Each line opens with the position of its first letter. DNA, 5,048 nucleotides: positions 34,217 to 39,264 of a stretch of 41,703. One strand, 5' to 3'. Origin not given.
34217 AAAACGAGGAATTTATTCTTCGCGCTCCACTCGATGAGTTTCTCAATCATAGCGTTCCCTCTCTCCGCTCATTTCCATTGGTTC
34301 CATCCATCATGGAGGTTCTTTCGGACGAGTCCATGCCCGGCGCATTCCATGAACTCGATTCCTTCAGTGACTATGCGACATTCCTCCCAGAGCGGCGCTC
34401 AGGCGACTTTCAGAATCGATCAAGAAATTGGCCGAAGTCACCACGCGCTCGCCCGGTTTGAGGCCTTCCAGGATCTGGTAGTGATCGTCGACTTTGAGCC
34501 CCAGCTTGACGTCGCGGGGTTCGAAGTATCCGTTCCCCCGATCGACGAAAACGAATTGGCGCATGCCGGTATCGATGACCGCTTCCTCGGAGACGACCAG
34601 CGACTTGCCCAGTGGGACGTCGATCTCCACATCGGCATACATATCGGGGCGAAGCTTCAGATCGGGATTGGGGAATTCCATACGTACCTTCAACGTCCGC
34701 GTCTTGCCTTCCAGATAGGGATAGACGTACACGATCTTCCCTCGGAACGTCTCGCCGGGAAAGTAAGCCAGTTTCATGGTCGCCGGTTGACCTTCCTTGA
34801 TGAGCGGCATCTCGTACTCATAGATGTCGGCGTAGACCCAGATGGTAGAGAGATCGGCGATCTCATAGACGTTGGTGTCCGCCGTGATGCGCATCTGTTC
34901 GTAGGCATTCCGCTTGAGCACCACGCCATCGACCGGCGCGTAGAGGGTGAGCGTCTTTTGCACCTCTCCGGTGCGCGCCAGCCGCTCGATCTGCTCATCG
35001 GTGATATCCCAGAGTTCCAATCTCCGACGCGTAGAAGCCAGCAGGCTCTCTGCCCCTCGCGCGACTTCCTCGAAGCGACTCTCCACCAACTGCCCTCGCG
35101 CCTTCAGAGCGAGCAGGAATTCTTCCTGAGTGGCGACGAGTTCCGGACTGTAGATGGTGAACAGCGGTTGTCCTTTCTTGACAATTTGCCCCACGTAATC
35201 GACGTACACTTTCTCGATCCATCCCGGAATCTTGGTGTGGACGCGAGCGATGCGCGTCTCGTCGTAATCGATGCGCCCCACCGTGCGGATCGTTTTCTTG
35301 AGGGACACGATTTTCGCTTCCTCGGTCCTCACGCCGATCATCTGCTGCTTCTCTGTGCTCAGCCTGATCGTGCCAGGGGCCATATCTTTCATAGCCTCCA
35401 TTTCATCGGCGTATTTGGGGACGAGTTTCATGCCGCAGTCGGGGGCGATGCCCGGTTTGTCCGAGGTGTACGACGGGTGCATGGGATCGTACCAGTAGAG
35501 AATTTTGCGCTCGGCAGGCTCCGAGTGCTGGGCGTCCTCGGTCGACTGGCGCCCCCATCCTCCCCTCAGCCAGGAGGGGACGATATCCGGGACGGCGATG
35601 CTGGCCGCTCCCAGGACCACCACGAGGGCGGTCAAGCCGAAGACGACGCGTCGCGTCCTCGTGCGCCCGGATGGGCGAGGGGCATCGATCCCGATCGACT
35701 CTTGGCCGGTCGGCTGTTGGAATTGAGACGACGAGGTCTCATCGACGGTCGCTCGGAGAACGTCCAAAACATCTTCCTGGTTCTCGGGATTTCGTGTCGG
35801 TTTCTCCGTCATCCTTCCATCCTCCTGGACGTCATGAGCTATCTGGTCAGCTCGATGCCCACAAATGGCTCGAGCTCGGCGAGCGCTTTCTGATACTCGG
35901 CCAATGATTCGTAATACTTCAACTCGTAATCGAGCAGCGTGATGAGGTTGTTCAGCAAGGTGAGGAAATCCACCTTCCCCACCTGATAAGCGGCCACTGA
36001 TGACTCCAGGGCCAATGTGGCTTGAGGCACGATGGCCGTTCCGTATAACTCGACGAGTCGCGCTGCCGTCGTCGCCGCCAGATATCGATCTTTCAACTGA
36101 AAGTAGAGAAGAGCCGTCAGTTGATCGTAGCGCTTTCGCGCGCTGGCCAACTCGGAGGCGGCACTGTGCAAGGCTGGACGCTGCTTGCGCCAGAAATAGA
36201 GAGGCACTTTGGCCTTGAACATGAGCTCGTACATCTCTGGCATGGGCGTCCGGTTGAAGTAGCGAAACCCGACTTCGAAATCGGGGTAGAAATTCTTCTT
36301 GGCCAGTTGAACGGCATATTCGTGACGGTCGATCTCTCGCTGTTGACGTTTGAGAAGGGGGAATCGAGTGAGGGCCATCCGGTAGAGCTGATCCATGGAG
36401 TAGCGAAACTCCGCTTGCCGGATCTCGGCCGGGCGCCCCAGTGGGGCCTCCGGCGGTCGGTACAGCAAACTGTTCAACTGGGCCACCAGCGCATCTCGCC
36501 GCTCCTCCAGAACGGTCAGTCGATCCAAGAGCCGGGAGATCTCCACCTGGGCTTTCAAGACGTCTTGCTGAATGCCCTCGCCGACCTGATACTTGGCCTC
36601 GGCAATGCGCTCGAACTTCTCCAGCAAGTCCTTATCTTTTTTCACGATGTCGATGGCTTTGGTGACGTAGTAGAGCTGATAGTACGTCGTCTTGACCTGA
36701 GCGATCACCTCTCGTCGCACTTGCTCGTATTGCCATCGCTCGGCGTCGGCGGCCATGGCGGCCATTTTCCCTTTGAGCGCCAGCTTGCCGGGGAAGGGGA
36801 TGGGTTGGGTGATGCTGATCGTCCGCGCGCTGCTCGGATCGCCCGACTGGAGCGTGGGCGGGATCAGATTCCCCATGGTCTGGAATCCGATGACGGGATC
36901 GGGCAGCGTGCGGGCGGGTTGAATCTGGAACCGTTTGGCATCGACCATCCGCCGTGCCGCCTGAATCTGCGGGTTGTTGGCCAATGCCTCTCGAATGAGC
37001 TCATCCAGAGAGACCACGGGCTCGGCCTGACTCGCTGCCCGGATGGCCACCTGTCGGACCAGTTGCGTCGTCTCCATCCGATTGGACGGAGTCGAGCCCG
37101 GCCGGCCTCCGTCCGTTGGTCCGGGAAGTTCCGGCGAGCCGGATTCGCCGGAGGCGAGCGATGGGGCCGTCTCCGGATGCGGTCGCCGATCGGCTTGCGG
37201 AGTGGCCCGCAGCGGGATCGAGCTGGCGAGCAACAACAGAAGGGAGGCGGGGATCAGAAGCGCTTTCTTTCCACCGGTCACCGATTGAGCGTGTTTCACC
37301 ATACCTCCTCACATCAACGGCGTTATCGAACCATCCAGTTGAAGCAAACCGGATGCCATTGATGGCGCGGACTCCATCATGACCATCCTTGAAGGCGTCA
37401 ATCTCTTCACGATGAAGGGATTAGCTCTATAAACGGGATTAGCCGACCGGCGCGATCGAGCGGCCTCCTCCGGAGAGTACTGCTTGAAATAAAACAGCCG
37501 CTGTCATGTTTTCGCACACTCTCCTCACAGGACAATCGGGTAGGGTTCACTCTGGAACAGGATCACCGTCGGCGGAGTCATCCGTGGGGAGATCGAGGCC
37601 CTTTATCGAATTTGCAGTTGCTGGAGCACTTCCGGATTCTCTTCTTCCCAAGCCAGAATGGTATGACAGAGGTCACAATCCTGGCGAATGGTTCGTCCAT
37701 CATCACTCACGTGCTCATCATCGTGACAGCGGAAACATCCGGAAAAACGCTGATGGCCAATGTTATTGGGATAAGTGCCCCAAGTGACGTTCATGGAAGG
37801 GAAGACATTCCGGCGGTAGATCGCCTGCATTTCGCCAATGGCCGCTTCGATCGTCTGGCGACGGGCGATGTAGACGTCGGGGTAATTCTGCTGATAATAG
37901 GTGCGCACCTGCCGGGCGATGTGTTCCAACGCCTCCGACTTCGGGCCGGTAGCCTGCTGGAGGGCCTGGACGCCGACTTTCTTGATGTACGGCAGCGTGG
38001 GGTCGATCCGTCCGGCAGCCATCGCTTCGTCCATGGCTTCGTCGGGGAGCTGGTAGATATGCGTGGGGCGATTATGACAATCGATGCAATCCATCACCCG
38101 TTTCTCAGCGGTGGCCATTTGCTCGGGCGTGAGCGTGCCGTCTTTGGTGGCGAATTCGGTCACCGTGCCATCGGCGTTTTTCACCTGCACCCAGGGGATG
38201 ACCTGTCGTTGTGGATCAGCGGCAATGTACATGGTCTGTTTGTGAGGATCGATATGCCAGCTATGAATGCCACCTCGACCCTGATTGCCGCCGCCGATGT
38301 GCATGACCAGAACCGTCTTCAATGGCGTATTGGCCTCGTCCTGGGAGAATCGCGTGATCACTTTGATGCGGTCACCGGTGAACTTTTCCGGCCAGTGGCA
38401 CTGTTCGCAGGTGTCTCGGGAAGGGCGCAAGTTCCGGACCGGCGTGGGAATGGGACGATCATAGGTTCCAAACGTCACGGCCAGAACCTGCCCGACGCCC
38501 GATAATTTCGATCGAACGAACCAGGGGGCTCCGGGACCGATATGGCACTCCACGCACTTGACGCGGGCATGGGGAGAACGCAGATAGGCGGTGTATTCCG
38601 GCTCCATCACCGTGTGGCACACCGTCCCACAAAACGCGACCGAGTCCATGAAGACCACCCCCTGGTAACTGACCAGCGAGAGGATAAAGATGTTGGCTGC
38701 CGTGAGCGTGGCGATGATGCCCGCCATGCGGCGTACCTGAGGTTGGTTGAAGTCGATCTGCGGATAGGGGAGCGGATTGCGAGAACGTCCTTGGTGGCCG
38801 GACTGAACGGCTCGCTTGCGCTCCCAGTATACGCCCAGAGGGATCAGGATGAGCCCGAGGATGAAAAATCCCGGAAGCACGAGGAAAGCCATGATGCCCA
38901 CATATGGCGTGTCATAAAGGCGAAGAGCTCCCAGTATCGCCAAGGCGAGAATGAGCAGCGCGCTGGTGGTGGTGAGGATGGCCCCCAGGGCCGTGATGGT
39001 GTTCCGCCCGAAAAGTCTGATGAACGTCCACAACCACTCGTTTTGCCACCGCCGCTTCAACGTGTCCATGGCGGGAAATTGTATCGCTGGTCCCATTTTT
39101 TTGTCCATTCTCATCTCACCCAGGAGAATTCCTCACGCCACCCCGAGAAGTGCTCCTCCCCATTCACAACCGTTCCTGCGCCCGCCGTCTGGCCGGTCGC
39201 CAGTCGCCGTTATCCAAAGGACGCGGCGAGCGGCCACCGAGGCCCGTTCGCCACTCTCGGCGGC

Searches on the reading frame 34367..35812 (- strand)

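Call 22: search_protein_families(library=pfam, proteins=[window:34367-35812:-], max_evalue=0.001)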
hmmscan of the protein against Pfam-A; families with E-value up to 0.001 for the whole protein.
window:34367-35812:- (482 aa): 4 families
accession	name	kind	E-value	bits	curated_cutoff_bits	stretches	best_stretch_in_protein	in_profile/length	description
PF16576.10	HlyD_D23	-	1.3e-84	283.2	30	1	171-393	2-214/214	Barrel-sandwich domain of CusB or HlyD membrane-fusion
PF13437.12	HlyD_3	-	1.8e-20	74.1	22.2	1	289-389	1-105/106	HlyD family secretion protein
PF19335.5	HMBD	-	3.5e-13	49.7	23.6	1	106-133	1-28/28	Heavy metal binding domain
PF13533.13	Biotin_lipoyl_2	-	0.00019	21.6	29.8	1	190-220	2-31/32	Biotin-lipoyl like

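Call 67: search_protein_families(library=ncbifam, proteins=[window:34367-35812:-], max_evalue=0.001)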
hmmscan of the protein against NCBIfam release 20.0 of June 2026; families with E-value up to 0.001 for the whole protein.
window:34367-35812:- (482 aa): 18 families
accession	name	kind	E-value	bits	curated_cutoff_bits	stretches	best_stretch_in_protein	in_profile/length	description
NF007303.0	PRK09783.1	subfamily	2.4e-67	227.2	390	1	88-480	31-407/414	copper/silver efflux system membrane fusion protein CusB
TIGR00999.1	8a0102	subfamily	8e-44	149.8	319.3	1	208-466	1-271/271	CzcB/NccB family metal efflux transporter periplasmic adaptor subunit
TIGR01730.1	RND_mfp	subfamily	6.4e-41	140.4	94.9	1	162-465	2-313/322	efflux RND transporter periplasmic adaptor subunit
NF045680.1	DiMtlExpIhpB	equivalog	1.9e-23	83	450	1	286-468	133-317/326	divalent metal ion exporter adaptor subunit IhpB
NF008606.0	PRK11578.1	equivalog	3.1e-14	52.9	342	1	290-461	186-364/371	macrolide transporter subunit MacA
NF007132.1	PRK09578.1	equivalog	4e-11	42.3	512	1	357-470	258-372/396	MexX/AxyX family multidrug efflux RND transporter periplasmic adaptor subunit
TIGR00998.1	8a0101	subfamily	1.8e-09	37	390.8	1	287-361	204-279/334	EmrA/EmrK family multidrug efflux transporter periplasmic adaptor subunit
NF000272.2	OqxA_adapt_sub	exception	1.1e-08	34.5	835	1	348-459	252-364/391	multidrug efflux RND transporter periplasmic adaptor subunit OqxA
NF045904.1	RND-peri-MexE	equivalog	2.7e-08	33.1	714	1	189-459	64-354/390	multidrug efflux RND transporter periplasmic adaptor subunit MexE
TIGR02971.1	heterocyst_DevB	subfamily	4.4e-08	32.9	129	1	248-360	162-275/327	ABC exporter membrane fusion protein, DevB family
NF033138.2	RND-peri-MexC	equivalog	1.1e-06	28.1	625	1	368-463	264-361/375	MexC family multidrug efflux RND transporter periplasmic adaptor subunit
NF033834.1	RND_adapt_MexA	exception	6.6e-06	25.5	750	0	358-461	243-348/373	multidrug efflux RND transporter periplasmic adaptor subunit MexA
NF011604.1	PRK15030.1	equivalog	1.1e-05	24.6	765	0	370-461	270-363/397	multidrug efflux RND transporter periplasmic adaptor subunit AcrA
NF002939.0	PRK03598.1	equivalog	4.4e-05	22.8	393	1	287-368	204-285/332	secretion protein HlyD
NF008589.1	PRK11556.1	equivalog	6.7e-05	22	391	1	362-460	275-374/392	MdtA/MuxA family multidrug efflux RND transporter periplasmic adaptor subunit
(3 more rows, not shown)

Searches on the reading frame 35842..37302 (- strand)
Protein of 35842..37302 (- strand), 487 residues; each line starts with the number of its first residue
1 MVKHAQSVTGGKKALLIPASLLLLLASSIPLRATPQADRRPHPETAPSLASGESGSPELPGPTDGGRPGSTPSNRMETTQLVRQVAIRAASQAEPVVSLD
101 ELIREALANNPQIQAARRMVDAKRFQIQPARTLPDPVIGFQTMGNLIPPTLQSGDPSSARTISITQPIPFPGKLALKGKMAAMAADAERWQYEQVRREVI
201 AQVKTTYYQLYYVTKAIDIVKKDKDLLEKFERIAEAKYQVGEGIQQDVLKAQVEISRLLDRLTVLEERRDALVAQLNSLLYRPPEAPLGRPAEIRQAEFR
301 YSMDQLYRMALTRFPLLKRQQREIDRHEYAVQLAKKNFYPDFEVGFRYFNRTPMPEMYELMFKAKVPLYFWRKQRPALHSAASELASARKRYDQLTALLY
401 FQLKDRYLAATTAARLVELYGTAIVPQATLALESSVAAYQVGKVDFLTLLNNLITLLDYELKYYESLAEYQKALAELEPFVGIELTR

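Call 22: search_protein_families(library=pfam, proteins=[window:35842-37302:-], max_evalue=0.001)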
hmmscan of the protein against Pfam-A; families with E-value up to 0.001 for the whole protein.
window:35842-37302:- (487 aa): 1 family
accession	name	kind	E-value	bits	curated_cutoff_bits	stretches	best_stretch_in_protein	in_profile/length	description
PF02321.23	OEP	-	1.9e-49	168.5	22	2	99-280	1-186/187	Outer membrane efflux protein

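Call 67: search_protein_families(library=ncbifam, proteins=[window:35842-37302:-], max_evalue=0.001)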
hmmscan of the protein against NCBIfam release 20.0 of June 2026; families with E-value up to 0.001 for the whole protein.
window:35842-37302:- (487 aa): 4 families
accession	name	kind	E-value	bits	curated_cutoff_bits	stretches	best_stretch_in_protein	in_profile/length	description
TIGR01844.1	type_I_sec_TolC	subfamily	3.8e-24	85.4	225.15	1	99-465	5-381/414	TolC family outer membrane protein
NF045679.1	DiMtlExpIhpA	equivalog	4.8e-13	48.6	650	1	86-483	21-414/424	divalent metal ion exporter subunit IhpA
TIGR01845.1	outer_NodT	subfamily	9.7e-09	34.5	210.05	1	99-342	59-311/460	efflux transporter outer membrane subunit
NF047721.1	ToxDrgExpTdeA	equivalog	0.00015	20.8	550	1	178-284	140-246/455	toxin/drug exporter TdeA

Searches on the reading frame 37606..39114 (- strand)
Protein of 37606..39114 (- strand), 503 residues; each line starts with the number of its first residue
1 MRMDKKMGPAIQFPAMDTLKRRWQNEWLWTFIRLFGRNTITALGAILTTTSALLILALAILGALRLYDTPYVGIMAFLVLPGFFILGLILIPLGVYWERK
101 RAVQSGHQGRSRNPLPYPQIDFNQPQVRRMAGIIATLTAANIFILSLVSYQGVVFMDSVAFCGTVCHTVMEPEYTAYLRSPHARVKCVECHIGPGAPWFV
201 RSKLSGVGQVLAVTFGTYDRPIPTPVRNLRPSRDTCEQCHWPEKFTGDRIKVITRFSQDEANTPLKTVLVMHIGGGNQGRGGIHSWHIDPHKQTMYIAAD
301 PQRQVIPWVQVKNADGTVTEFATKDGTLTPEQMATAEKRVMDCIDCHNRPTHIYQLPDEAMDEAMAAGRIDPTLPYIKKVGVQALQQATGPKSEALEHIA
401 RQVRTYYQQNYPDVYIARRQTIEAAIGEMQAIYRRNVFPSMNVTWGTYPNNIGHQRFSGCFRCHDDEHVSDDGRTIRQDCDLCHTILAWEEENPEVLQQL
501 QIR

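Call 22: search_protein_families(library=pfam, proteins=[window:37606-39114:-], max_evalue=0.001)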
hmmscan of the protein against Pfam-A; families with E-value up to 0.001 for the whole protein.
window:37606-39114:- (503 aa): 3 families
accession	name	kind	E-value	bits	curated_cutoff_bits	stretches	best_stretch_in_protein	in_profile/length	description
PF14522.11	Cytochrome_C7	-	3.8e-09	36.7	24.8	0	455-485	43-67/67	Cytochrome c7 and related cytochrome c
PF03264.19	Cytochrom_NNT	-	1.9e-08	34.7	24.1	1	130-219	7-100/174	NapC/NirT cytochrome c family, N-terminal region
PF14537.11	Cytochrom_c3_2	-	0.00023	22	25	0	454-488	2-37/79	Cytochrome c3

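Call 67: search_protein_families(library=ncbifam, proteins=[window:37606-39114:-], max_evalue=0.001)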
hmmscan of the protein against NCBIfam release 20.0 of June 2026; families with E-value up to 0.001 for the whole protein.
window:37606-39114:- (503 aa): 4 families
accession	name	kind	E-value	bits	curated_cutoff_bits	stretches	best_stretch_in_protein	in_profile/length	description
TIGR03153.1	cytochr_NrfH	equivalog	1.3e-12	47.9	134.2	1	135-240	3-109/138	cytochrome c nitrite reductase small subunit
NF011606.0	PRK15032.1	equivalog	5.7e-06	25.7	455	0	145-209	31-99/390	pentaheme c-type cytochrome TorC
TIGR02162.1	torC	equivalog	3.1e-05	23.4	478.2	0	153-221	37-111/387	pentaheme c-type cytochrome TorC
NF047727.1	4hemeCytCCctA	equivalog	0.0001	22.4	180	1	454-491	34-71/109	tetraheme c-type cytochrome CctA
